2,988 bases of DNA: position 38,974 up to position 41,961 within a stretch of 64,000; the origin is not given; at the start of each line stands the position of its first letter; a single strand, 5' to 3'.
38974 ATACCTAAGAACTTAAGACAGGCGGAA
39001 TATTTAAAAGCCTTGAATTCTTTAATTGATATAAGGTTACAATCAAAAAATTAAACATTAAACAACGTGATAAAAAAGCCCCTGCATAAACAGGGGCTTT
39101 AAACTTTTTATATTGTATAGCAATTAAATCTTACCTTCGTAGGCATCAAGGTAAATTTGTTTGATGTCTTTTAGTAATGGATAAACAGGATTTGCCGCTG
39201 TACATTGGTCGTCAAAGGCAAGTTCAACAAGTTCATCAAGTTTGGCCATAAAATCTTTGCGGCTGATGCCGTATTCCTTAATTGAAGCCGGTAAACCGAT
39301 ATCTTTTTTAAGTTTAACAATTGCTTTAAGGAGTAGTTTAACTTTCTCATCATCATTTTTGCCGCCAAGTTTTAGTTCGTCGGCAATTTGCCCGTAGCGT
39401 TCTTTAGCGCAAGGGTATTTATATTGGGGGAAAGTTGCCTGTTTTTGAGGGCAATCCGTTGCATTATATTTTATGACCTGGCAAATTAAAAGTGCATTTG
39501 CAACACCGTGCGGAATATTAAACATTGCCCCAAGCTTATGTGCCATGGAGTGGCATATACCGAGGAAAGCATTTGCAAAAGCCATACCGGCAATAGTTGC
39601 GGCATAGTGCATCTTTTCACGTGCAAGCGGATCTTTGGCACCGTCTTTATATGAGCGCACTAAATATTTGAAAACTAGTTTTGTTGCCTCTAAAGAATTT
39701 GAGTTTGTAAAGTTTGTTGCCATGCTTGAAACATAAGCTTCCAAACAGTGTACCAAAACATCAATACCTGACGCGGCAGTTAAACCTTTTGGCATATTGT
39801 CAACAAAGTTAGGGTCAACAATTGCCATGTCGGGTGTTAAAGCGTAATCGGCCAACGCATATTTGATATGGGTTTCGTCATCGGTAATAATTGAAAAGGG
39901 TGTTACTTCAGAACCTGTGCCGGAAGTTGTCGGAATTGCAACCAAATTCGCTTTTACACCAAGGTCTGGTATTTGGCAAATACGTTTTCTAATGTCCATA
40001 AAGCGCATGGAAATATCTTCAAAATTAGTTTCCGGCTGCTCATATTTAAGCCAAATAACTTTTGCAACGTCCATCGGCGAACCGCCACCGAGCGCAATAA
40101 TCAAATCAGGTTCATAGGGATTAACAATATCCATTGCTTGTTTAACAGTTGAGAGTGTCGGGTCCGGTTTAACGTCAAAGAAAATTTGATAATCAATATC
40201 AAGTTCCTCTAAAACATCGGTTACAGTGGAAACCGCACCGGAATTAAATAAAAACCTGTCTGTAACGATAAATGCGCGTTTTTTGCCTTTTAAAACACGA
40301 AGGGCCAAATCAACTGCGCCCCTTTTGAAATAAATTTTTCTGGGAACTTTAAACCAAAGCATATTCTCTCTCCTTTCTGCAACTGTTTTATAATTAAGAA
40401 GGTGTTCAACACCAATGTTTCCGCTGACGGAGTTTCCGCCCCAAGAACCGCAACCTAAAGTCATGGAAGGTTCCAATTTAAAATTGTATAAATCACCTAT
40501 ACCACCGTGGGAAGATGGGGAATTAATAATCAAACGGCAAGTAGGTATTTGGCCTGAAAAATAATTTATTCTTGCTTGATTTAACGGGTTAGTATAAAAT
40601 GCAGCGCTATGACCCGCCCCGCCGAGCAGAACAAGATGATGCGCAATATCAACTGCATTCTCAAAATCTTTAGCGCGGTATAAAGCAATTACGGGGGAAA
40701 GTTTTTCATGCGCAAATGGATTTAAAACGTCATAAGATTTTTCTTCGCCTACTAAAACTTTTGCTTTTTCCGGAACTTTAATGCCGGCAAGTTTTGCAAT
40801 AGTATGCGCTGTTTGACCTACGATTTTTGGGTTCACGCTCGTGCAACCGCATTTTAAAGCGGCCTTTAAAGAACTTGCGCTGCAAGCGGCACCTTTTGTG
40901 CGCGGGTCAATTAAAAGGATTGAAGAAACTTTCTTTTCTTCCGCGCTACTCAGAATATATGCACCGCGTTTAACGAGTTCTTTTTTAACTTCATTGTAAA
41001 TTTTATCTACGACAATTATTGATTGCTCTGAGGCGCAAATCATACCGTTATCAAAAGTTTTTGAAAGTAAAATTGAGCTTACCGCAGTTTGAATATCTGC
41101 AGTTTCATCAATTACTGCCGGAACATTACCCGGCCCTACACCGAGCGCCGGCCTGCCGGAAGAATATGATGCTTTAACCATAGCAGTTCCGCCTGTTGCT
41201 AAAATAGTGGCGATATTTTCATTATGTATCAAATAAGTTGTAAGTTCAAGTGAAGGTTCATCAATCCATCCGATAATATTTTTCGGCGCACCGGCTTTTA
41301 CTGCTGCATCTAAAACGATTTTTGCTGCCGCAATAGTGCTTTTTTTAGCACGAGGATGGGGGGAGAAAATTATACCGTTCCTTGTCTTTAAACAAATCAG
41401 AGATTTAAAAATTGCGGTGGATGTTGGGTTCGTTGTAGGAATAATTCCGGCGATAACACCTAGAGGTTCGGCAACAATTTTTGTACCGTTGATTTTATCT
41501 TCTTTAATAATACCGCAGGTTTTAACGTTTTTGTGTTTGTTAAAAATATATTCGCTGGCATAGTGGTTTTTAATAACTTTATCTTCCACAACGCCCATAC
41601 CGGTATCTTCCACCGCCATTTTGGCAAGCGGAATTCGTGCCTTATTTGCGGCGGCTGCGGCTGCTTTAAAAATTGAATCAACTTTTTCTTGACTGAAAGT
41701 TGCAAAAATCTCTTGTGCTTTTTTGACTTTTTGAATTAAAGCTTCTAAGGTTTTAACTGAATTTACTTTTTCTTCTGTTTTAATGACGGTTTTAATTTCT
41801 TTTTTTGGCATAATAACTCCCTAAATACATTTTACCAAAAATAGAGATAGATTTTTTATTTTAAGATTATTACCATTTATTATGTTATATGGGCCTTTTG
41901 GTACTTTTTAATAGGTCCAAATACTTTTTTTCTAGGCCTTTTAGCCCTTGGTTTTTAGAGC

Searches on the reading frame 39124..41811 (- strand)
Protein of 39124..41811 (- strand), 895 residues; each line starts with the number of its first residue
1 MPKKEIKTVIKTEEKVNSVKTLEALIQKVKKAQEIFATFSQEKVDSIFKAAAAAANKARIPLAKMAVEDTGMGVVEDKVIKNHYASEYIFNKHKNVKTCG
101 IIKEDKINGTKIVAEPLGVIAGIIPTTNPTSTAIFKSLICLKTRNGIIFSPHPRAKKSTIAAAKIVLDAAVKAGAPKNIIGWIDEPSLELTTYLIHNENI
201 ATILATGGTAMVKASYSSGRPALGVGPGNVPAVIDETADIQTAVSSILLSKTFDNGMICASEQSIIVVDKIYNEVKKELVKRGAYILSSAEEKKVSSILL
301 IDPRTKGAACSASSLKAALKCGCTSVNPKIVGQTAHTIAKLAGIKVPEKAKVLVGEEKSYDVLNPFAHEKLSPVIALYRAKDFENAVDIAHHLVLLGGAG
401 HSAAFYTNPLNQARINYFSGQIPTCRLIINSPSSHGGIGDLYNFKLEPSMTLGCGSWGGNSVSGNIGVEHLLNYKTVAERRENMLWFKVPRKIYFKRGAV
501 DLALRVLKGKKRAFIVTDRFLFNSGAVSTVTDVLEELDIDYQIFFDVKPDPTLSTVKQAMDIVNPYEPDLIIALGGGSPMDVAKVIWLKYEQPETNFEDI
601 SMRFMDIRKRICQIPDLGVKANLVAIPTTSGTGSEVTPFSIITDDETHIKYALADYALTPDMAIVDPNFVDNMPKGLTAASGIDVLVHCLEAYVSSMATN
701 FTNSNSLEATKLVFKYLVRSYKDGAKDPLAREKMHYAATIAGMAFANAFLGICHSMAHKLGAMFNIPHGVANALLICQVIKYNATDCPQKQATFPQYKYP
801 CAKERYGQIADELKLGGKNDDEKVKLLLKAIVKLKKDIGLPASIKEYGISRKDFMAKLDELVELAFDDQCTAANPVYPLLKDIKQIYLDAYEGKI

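Call 43: search_protein_families(library=pfam, max_evalue=0.00001, proteins=[window:39124-41811:-])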
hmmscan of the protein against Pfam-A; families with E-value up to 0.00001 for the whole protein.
window:39124-41811:- (895 aa): 4 families
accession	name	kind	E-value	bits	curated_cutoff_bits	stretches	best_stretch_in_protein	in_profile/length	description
PF25137.1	ADH_Fe_C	-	3e-54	184.1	27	1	678-891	1-194/194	Fe-containing alcohol dehydrogenase family, C-terminal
PF00465.25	Fe-ADH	-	6.9e-48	162.8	31.3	1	490-667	1-168/168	Iron-containing alcohol dehydrogenase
PF00171.27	Aldedh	-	7.2e-25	87.9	23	1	19-286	28-296/461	Aldehyde dehydrogenase family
PF13685.12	Fe-ADH_2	-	9.7e-08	32.6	28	1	506-589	16-96/149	Iron-containing alcohol dehydrogenase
